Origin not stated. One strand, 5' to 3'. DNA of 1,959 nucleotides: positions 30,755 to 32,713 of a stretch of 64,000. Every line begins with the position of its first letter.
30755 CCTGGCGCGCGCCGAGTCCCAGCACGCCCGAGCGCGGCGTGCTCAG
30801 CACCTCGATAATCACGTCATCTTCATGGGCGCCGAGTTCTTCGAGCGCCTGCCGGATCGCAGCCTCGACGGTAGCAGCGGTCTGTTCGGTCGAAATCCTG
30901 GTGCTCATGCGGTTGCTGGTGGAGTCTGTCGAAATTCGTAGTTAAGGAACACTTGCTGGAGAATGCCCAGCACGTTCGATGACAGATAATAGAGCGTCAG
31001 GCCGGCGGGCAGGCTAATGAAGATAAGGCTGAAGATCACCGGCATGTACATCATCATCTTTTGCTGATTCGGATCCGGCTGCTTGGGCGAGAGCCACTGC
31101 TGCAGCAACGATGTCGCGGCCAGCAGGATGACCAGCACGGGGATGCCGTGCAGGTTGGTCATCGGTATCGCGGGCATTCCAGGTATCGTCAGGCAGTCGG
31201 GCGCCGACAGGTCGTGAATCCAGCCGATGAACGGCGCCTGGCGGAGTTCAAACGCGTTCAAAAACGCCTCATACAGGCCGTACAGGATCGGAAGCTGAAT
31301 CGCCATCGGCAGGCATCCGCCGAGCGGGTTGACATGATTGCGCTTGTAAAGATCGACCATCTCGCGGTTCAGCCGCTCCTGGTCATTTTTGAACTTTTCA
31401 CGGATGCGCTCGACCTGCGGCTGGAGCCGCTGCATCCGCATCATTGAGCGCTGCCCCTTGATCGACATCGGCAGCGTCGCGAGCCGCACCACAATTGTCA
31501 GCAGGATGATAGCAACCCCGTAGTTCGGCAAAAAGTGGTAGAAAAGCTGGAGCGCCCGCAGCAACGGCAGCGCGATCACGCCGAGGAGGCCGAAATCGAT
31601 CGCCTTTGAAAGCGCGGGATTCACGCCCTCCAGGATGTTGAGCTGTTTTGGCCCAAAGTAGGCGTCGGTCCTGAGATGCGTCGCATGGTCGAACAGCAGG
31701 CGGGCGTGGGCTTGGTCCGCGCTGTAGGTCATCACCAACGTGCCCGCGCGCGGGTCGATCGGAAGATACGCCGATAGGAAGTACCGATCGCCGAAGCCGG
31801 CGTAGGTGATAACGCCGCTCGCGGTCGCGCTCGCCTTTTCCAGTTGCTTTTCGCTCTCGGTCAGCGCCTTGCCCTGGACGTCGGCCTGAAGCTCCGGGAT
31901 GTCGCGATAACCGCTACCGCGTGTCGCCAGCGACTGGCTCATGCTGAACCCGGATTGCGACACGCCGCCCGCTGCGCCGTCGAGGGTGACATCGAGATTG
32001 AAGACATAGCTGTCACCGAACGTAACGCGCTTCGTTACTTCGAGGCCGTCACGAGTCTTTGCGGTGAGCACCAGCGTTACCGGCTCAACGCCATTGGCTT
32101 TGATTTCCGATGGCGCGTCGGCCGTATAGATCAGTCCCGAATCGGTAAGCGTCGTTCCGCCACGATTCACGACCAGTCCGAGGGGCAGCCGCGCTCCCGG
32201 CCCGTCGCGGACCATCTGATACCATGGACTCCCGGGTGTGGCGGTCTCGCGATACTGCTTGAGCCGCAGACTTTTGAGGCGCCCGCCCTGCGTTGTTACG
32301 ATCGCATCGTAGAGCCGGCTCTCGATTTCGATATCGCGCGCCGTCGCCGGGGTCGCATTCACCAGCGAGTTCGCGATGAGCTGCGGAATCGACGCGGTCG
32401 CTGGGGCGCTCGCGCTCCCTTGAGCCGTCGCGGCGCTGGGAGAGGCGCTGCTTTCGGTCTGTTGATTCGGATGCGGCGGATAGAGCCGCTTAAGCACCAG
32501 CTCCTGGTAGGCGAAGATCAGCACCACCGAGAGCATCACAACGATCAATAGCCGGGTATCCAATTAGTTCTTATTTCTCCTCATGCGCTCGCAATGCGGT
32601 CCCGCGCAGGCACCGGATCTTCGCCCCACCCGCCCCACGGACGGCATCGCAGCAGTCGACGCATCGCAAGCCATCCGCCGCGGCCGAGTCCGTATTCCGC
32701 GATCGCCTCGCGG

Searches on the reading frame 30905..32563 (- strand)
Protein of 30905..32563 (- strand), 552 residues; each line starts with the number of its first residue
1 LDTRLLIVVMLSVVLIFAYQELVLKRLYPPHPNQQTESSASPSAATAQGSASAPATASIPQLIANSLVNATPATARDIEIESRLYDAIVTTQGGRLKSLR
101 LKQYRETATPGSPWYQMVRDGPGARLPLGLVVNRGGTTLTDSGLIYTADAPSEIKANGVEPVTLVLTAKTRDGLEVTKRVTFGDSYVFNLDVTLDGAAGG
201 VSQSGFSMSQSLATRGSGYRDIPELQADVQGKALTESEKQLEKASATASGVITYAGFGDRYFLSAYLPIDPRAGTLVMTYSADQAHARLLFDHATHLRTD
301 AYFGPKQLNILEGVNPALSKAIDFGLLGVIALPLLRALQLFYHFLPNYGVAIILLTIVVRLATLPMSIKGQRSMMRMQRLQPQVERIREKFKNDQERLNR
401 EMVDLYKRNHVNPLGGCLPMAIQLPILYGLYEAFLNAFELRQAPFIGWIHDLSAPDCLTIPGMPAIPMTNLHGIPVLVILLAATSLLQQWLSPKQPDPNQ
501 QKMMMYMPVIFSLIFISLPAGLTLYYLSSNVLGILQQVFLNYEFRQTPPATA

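Call 38: search_protein_families(library=pfam, max_evalue=0.00001, proteins=[window:30905-32563:-])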
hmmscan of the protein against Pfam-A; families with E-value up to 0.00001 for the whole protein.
window:30905-32563:- (552 aa): 2 families
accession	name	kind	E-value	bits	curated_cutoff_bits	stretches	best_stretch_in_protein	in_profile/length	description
PF02096.25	60KD_IMP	-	2.5e-57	193.8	35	1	348-541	1-162/163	60Kd inner membrane protein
PF14849.12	YidC_periplas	-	6e-28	99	24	1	78-335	2-281/283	YidC periplasmic domain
